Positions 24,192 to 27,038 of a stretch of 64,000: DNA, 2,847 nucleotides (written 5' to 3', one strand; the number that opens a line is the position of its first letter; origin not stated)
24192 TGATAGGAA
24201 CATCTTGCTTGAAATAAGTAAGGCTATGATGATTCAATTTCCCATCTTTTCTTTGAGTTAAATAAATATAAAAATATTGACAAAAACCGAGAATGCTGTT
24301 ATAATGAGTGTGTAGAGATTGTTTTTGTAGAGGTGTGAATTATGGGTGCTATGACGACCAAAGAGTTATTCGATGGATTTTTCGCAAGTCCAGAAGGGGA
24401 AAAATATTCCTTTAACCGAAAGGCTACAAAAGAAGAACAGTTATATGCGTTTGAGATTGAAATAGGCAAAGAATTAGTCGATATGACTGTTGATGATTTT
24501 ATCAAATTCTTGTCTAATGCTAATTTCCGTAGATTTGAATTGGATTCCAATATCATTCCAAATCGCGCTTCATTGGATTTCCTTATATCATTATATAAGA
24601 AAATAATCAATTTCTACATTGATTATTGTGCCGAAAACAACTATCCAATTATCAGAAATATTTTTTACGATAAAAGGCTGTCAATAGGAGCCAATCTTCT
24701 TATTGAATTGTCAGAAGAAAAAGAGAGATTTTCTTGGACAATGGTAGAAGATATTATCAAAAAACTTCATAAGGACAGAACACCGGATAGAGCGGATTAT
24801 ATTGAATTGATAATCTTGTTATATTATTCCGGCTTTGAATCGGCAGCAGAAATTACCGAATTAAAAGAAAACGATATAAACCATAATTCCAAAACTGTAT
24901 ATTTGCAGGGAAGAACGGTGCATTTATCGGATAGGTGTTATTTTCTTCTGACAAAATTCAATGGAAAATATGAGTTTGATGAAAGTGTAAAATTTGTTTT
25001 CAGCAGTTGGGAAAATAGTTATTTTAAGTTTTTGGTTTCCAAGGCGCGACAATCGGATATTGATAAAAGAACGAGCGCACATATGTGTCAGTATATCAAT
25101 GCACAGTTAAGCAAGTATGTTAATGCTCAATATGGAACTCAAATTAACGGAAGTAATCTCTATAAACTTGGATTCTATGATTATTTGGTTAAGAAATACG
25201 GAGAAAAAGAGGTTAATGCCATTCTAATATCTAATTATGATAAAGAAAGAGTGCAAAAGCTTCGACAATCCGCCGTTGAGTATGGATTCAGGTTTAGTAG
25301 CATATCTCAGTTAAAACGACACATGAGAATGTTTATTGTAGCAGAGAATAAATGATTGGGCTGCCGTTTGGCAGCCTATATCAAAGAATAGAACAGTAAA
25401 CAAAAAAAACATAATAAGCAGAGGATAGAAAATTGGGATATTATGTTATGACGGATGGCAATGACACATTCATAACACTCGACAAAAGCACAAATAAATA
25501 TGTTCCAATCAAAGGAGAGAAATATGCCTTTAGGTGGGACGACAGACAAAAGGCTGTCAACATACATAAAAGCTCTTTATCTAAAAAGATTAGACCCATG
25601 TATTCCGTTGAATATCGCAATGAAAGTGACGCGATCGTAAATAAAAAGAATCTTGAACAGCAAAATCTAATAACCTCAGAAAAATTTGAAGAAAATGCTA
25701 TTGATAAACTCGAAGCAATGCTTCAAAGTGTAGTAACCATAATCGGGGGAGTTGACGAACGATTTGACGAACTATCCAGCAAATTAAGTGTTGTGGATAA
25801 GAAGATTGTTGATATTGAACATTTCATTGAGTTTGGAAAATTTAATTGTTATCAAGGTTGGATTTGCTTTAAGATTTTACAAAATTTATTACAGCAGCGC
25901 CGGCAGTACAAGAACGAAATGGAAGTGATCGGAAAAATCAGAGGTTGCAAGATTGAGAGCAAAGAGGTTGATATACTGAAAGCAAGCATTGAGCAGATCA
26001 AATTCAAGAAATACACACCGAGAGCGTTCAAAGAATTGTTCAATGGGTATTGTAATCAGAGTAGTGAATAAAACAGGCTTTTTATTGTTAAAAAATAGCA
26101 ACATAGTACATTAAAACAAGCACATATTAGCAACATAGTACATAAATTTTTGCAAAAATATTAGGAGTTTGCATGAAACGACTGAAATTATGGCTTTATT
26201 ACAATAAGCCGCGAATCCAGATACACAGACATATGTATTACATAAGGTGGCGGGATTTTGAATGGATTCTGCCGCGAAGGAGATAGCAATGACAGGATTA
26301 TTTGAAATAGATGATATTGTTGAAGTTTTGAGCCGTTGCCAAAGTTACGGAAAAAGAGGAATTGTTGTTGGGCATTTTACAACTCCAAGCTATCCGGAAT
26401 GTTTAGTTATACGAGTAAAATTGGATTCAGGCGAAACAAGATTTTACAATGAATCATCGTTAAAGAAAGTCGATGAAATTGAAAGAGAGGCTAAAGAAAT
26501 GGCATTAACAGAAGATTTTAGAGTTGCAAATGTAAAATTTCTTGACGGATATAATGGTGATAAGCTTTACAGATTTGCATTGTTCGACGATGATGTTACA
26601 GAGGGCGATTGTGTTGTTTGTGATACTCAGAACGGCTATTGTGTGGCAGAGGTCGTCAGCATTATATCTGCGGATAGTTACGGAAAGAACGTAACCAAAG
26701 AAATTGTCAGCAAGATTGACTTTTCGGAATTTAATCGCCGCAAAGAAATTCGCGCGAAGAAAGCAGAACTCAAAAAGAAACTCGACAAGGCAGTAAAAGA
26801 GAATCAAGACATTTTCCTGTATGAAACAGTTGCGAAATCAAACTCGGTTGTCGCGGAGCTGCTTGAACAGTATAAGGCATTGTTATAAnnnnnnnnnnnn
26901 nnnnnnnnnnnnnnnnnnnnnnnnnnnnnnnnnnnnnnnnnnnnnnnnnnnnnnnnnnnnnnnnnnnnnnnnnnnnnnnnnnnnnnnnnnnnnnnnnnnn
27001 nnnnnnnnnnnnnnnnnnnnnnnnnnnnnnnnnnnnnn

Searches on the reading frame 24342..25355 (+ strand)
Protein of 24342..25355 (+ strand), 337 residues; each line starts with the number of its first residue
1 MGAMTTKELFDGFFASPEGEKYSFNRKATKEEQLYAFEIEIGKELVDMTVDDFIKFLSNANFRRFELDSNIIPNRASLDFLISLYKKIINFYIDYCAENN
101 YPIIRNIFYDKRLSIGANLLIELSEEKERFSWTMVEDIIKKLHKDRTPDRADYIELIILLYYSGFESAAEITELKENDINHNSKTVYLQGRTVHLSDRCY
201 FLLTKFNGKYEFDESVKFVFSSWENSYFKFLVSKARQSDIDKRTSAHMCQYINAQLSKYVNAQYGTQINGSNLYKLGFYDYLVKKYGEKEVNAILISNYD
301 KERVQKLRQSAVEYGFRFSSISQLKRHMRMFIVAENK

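Call 3: search_protein_families(library=pfam, proteins=[window:24342-25355:+], max_evalue=0.1)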
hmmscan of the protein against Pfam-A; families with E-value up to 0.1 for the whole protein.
window:24342-25355:+ (337 aa): 3 families
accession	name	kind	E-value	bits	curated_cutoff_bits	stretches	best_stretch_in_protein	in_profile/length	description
PF00589.27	Phage_integrase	-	0.013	15.7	27.1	1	135-248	8-131/172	Phage integrase family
PF09860.14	DUF2087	-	0.043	14.4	22.4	0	284-316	27-57/69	Uncharacterized protein conserved in bacteria (DUF2087)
PF22822.1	MrpR_N_CB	-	0.062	14.4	27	0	35-66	30-61/79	MrpR, N-terminal core-binding domain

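Call 72: list_cluster_members(proteins=[P0121, P0001, window:24342-25352:+])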
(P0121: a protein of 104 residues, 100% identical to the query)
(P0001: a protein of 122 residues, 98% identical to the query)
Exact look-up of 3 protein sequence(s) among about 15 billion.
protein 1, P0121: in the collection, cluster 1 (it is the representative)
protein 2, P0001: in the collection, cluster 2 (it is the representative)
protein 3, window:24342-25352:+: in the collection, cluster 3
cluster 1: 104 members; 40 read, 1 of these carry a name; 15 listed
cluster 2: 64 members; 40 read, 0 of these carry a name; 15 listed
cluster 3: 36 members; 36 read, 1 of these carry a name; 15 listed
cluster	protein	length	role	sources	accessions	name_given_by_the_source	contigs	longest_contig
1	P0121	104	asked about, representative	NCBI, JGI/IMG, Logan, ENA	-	-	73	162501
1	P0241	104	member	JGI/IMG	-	hypothetical protein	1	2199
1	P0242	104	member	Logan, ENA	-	-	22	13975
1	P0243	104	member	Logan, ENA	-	-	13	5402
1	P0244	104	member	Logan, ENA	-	-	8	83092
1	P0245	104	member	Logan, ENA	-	-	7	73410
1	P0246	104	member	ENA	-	-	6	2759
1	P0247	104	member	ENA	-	-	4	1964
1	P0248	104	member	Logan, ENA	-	-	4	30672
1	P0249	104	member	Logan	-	-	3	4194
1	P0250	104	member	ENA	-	-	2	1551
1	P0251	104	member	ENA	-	-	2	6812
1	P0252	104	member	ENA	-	-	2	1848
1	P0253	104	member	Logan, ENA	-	-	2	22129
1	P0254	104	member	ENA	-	-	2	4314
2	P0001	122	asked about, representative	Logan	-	-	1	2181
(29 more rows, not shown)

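Call 75: search_solved_structures(query=window:24342-25352:+, max_evalue=10, show_alignments=1)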
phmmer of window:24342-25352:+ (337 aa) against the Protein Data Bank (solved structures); distinct sequences matched with E-value up to 10: 1.
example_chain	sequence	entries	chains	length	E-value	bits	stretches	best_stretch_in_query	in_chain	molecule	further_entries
4rir_H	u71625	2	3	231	1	11.9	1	182-226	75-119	CH58-UA Fab heavy chain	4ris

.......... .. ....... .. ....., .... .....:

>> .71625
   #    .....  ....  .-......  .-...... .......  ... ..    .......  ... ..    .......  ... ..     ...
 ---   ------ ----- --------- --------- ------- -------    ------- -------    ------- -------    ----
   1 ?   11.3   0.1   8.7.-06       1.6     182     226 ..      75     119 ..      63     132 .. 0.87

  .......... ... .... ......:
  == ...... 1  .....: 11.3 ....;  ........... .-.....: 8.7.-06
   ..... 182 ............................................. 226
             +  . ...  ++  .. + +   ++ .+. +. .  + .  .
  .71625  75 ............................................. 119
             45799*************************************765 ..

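Call 76: find_homologous_proteins(query=window:24342-25352:+)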
Query window:24342-25352:+ (337 aa): 167 proteins with E <= 0.001 among 2024 candidates; the best 120 are listed.
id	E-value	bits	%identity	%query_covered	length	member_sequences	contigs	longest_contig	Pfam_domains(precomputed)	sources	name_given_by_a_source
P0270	3.8e-211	718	96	100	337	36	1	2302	-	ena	-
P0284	1.2e-202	690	92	100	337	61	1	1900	-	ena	-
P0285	5.2e-176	603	82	99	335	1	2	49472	-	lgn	-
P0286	2.6e-164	564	77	99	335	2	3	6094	-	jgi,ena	-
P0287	4.9e-144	498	70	99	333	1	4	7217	-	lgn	-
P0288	8.3e-121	421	89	64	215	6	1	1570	-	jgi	jgi:hypothetical protein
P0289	5.4e-104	366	54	99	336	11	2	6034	-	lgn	-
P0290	6.1e-103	363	51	100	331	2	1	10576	-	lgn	-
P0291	6.3e-103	363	53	99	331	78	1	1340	-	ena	-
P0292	6.0e-102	359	53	99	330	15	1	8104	-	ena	-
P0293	1.5e-101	358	54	99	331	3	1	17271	-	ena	-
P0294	9.1e-101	355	53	99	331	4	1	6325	-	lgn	-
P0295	1.2e-100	355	53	99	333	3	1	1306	-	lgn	-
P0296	1.7e-99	351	52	99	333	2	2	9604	-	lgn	-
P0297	1.7e-99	351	53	100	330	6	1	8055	-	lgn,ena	-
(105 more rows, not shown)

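Call 79: search_protein_families(library=padloc, proteins=[window:24342-25352:+], max_evalue=0.01)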
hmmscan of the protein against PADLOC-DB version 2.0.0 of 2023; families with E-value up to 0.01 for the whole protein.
window:24342-25352:+ (337 aa): 0 families

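Call 80: search_protein_families(library=phrogs, proteins=[window:24342-25352:+], max_evalue=0.001)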
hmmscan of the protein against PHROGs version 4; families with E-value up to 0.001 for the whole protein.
window:24342-25352:+ (337 aa): 0 families

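Call 81: search_protein_families(library=ncbifam, proteins=[window:24342-25352:+], max_evalue=0.01)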
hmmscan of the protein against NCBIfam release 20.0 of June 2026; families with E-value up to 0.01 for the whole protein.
window:24342-25352:+ (337 aa): 0 families

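Call 84: predict_structure(alignment_id=A7)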
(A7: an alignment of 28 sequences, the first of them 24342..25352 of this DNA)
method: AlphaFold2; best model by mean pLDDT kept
length: 337 residues; sequences in the alignment: 28
mean_pLDDT: 87.7   pTM: 0.74
mean pLDDT of the five models: 87.7, 87.0, 87.0, 86.6, 86.0
residues with pLDDT >= 90: 201; 70-90: 105; 50-70: 23; < 50: 8
segments of 3 or more residues with pLDDT < 50: 64-69
pLDDT, mean of each block of 10 residues (from residue 1): 85 92 85 90 91 85 53 67 91 93 88 71 70 94 95 98 95 97 94 95 97 91 96 93 95 93 86 93 93 83 92 87 83 61
secondary structure, 60 per line:
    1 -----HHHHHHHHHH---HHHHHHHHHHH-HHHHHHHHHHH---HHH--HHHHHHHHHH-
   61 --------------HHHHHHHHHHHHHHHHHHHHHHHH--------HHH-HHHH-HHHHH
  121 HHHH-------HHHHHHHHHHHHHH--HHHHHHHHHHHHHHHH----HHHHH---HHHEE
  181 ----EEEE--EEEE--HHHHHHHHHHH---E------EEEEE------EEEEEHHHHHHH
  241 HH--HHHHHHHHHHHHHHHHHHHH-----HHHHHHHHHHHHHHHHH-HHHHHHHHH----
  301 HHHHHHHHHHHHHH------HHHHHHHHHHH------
elements in order: H6-15 H19-29 H31-41 H50-59 H75-98 H111-114 H116-124 H132-145 H148-163 H168-172 E185-188 E191-194 H197-207 E218-222 E229-233 H234-242 H245-264 H270-286 H288-296 H301-314 H321-331

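Call 88: fold_search(model_id=the predicted structure, library=pdb)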
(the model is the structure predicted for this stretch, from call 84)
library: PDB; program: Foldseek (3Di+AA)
matches with E <= 10: 164; with E <= 0.001: 6
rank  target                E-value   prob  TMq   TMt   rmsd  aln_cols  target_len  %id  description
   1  9rgl_G                2.0e-07  1.00  0.45  0.48  11.0       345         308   16  Crystal structure of the SroF-Sar complex, repressor and antirepressor of phage phi3T. (released 2026-01-14)
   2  8bj6_A                7.0e-06  1.00  0.41  0.42  14.8       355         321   14  Crystal structure of YopR (released 2023-11-15)
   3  1drg_A                4.0e-04  1.00  0.38  0.41  10.8       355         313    9  CRYSTAL STRUCTURE OF TRIMERIC CRE RECOMBINASE-LOX COMPLEX (released 2001-10-19)
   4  5vfz                  4.4e-04  1.00  0.34  0.38  14.9       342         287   12  Integrase from mycobacterium phage Brujita (released 2018-04-18)
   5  5hxy_B                4.7e-04  1.00  0.36  0.43  12.6       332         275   14  Crystal structure of XerA recombinase (released 2017-02-01)
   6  3crx_A                5.1e-04  1.00  0.35  0.36  12.6       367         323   10  CRE RECOMBINASE/DNA COMPLEX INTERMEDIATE I (released 1999-12-14)
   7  1z19_B                1.5e-03  1.00  0.30  0.33  10.9       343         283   14  Crystal structure of a lambda integrase(75-356) dimer bound to a COC' core site (released 2005-06-28)
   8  7rhy_A                1.6e-03  1.00  0.35  0.39  11.0       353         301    9  Cre recombinase mutant (D33A/A36V/R192A) in complex with loxA DNA hairpin (released 2022-01-19)
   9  6en0_A                3.4e-03  0.99  0.30  0.32  14.4       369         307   12  Structure of the Tn1549 transposon Integrase (aa 82-397) in complex with circular intermediate DNA (CI5-DNA) (released 2018-04-04)
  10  6emz_A                3.6e-03  1.00  0.35  0.36  10.5       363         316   13  Structure of the Tn1549 transposon Integrase (aa 82-397, R225K) in complex with circular intermediate DNA (CI5-DNA) (released 2018-04-04)
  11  2crx_A                3.9e-03  1.00  0.35  0.38  11.2       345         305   10  STRUCTURE OF THE HOLLIDAY JUNCTION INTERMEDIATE IN CRE-LOXP SITE-SPECIFIC RECOMBINATION (released 1999-12-14)
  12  4crx_A                5.0e-03  0.99  0.34  0.35  12.7       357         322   10  ASYMMETRIC DNA-BENDING IN THE CRE-LOXP SITE-SPECIFIC RECOMBINATION SYNAPSE (released 1999-06-14)
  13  5u91_F                5.2e-03  1.00  0.35  0.36  11.4       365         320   10  Crystal structure of Tre/loxLTR complex (released 2017-07-26)
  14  2hof_A                5.2e-03  1.00  0.35  0.38  12.2       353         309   10  Crystal structure of the pre-cleavage synaptic complex in the cre-loxp site-specific recombination (released 2007-06-26)
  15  1pvq_B                5.5e-03  0.99  0.32  0.34  14.0       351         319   11  BASIS FOR A SWITCH IN SUBSTRATE SPECIFICITY: CRYSTAL STRUCTURE OF SELECTED VARIANT OF CRE SITE-SPECIFIC RECOMBINASE, L (released 2004-02-17)
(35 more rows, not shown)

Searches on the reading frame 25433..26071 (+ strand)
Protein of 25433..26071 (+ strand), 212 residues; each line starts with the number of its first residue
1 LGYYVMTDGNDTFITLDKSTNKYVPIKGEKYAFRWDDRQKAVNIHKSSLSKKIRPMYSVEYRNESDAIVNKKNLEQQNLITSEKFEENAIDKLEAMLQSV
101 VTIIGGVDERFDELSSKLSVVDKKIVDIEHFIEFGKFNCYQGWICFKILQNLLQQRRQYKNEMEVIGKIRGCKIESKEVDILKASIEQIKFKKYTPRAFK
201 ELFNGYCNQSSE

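Call 3: search_protein_families(library=pfam, proteins=[window:25433-26071:+], max_evalue=0.1)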
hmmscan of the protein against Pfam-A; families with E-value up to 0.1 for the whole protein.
window:25433-26071:+ (212 aa): 0 families

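Call 79: search_protein_families(library=padloc, proteins=[window:25433-26068:+], max_evalue=0.01)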
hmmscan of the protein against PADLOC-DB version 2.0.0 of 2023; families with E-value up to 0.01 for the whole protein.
window:25433-26068:+ (212 aa): 0 families

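Call 80: search_protein_families(library=phrogs, proteins=[window:25433-26068:+], max_evalue=0.001)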
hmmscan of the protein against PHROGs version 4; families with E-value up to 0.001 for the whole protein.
window:25433-26068:+ (212 aa): 1 family
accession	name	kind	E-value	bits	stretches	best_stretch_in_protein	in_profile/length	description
phrog_32601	-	unknown function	9.2e-10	39.7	1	109-170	44-105/184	-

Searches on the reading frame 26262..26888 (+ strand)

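Call 3: search_protein_families(library=pfam, proteins=[window:26262-26888:+], max_evalue=0.1)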
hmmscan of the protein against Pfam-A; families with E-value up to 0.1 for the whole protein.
window:26262-26888:+ (208 aa): 1 family
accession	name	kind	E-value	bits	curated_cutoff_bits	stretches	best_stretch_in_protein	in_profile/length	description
PF03224.20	V-ATPase_H_N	-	0.048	13.5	25.7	1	146-204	8-67/314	V-ATPase subunit H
